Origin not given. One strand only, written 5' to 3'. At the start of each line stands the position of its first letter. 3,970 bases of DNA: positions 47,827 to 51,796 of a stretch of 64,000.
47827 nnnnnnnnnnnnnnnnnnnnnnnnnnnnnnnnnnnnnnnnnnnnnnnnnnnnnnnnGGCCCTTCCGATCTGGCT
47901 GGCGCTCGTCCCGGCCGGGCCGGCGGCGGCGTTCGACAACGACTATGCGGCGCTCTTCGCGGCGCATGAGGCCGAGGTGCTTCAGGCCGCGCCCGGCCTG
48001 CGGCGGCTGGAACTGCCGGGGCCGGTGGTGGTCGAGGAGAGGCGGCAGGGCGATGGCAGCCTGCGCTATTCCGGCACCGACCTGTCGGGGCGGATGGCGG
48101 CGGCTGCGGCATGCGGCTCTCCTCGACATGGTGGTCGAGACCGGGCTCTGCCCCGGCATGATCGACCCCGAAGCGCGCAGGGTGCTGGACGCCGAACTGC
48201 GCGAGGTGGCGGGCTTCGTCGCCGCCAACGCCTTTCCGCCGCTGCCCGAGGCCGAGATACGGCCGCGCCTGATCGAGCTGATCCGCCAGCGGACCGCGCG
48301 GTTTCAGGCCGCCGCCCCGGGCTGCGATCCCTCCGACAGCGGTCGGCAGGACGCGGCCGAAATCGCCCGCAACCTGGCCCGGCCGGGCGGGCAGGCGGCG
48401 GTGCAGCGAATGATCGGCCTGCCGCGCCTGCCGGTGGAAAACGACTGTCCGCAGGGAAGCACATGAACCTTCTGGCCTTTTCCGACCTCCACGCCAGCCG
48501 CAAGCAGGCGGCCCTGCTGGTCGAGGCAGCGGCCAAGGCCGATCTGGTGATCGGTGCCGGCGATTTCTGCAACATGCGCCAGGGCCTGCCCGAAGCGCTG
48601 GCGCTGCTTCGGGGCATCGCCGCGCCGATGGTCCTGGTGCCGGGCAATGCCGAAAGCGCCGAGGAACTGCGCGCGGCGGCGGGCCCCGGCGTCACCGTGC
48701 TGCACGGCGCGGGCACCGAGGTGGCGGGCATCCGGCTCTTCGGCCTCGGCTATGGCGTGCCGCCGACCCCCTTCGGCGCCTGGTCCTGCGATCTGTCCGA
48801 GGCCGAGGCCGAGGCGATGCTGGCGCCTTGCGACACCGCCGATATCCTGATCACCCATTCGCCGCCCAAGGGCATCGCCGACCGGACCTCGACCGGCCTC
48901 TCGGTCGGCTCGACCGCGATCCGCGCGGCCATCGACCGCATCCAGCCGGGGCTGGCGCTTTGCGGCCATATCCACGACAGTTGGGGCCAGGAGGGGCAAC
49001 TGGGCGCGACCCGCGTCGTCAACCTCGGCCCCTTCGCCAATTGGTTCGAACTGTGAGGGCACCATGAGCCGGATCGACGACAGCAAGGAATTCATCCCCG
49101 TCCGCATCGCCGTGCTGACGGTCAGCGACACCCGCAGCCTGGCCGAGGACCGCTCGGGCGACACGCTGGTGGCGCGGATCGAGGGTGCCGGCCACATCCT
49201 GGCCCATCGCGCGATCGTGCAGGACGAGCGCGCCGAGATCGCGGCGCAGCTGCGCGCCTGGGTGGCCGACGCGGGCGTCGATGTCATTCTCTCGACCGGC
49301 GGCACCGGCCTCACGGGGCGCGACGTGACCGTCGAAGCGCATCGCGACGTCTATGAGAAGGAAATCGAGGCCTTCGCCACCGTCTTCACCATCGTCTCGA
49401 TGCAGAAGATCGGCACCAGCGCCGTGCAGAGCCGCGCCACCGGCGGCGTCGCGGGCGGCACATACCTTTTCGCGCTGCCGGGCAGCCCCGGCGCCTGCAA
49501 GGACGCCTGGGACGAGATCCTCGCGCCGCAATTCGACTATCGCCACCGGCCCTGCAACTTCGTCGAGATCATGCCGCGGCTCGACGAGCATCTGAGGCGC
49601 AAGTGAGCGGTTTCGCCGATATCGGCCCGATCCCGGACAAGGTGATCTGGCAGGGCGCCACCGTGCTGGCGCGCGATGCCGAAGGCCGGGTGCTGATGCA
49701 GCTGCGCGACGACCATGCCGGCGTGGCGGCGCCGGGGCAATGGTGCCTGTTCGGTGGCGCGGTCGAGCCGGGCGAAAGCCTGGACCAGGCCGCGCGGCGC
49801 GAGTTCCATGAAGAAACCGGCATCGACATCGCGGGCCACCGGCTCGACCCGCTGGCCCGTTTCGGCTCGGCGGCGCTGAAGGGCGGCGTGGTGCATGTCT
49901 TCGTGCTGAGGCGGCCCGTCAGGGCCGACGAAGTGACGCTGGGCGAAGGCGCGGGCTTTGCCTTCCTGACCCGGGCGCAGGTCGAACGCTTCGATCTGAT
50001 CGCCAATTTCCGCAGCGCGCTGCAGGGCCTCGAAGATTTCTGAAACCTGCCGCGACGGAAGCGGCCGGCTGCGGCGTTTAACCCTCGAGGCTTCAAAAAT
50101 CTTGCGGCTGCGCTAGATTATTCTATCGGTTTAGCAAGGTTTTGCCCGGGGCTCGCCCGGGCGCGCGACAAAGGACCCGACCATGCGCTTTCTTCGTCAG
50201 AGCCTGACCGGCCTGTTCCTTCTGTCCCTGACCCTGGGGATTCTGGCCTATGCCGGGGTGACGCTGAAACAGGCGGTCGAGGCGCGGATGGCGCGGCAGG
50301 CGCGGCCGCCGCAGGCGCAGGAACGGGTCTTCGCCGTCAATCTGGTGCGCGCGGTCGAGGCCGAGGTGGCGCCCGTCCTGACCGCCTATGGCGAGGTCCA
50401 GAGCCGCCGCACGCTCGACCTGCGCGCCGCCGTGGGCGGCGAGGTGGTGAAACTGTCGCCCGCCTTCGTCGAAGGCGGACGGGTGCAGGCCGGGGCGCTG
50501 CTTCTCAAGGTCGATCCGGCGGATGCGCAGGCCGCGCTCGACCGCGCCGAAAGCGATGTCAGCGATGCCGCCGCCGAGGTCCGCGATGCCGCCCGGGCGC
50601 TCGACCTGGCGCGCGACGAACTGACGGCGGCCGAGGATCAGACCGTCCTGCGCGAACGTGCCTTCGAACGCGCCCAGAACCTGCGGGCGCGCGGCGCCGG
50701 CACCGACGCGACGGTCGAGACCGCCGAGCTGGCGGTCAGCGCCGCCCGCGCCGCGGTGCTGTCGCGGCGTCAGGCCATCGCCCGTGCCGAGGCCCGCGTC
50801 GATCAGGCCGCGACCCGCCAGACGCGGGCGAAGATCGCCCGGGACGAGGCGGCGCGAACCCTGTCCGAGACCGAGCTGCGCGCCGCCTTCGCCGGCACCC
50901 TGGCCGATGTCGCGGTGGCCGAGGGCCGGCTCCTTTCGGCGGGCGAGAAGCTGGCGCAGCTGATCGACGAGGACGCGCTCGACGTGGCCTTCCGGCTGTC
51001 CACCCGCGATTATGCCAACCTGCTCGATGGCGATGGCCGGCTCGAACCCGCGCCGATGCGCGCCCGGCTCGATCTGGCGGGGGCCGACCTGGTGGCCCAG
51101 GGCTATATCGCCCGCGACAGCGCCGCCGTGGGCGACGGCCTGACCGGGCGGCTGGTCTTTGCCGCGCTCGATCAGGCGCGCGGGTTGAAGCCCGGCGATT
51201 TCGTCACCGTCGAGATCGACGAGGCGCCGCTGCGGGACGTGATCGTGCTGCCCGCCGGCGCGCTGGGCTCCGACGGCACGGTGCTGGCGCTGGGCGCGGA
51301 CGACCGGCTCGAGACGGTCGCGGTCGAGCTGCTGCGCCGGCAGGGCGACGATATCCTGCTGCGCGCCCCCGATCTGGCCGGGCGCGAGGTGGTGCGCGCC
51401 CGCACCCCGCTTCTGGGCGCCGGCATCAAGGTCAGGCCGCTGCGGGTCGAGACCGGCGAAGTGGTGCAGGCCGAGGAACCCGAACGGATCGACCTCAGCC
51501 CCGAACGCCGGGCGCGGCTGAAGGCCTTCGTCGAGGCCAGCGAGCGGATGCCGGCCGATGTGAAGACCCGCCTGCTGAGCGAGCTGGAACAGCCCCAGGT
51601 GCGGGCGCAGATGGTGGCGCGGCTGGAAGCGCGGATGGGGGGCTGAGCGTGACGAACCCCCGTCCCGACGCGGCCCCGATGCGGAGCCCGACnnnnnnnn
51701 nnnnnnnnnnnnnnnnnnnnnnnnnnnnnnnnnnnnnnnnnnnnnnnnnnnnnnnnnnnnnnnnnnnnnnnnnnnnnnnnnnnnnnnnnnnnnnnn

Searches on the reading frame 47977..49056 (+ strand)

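Call 83: search_protein_families(library=pfam, max_evalue=0.001, proteins=[window:47977-49056:+])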
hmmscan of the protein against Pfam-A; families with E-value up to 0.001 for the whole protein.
window:47977-49056:+ (359 aa): 2 families
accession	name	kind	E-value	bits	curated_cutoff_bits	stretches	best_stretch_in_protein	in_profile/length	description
PF12850.12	Metallophos_2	-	8.1e-11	42.6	27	1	163-353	1-135/154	Calcineurin-like phosphoesterase superfamily domain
PF00149.33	Metallophos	-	5.2e-08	34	21.5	1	163-334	1-190/191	Calcineurin-like phosphoesterase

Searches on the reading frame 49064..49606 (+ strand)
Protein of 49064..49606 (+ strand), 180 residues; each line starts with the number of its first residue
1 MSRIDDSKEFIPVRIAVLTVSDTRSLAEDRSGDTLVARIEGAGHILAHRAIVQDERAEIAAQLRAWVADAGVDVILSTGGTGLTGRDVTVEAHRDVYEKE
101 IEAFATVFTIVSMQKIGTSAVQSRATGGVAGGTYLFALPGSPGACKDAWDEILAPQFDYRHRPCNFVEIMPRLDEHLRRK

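Call 83: search_protein_families(library=pfam, max_evalue=0.001, proteins=[window:49064-49606:+])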
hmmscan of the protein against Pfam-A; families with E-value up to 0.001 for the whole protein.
window:49064-49606:+ (180 aa): 1 family
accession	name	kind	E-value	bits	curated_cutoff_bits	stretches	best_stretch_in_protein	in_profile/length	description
PF00994.29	MoCF_biosynth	-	2.2e-30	105.7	26.6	1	16-157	1-142/144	Probable molybdopterin binding domain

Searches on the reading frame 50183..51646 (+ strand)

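Call 83: search_protein_families(library=pfam, max_evalue=0.001, proteins=[window:50183-51646:+])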
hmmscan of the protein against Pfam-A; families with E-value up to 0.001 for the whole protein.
window:50183-51646:+ (487 aa): 1 family
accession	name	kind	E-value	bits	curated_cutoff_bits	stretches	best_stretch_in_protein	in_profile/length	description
PF13437.12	HlyD_3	-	7.7e-08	33.5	22.2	1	232-283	2-52/106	HlyD family secretion protein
